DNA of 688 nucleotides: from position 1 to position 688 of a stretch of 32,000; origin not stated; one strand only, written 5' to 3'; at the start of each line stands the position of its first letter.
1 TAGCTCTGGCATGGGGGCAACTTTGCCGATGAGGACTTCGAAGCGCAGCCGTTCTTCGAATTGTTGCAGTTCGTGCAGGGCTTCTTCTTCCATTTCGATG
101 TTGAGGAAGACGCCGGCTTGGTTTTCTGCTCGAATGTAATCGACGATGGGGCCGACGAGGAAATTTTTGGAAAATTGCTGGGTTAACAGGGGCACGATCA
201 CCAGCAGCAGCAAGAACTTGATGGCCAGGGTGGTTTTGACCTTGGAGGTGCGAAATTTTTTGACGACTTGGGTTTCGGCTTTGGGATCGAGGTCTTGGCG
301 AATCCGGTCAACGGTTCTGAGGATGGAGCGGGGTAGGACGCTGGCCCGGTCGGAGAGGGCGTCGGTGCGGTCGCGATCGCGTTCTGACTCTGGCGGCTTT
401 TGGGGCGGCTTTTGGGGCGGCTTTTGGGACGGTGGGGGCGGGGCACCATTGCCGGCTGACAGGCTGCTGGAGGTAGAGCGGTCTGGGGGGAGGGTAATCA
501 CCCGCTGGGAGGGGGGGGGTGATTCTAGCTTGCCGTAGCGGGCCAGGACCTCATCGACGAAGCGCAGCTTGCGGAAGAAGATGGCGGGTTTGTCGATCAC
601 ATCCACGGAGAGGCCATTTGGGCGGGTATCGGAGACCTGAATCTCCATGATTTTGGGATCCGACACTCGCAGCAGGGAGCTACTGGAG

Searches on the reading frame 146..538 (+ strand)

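Call 70: search_protein_families(library=pfam, proteins=[window:146-538:+], max_evalue=0.1)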
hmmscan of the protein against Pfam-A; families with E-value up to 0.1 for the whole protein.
window:146-538:+ (130 aa): 1 family
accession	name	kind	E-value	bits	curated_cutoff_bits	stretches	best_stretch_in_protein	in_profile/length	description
PF25184.1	YxzE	-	0.0078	17.6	40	1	64-99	34-63/65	YxzE-like putative bacteriocin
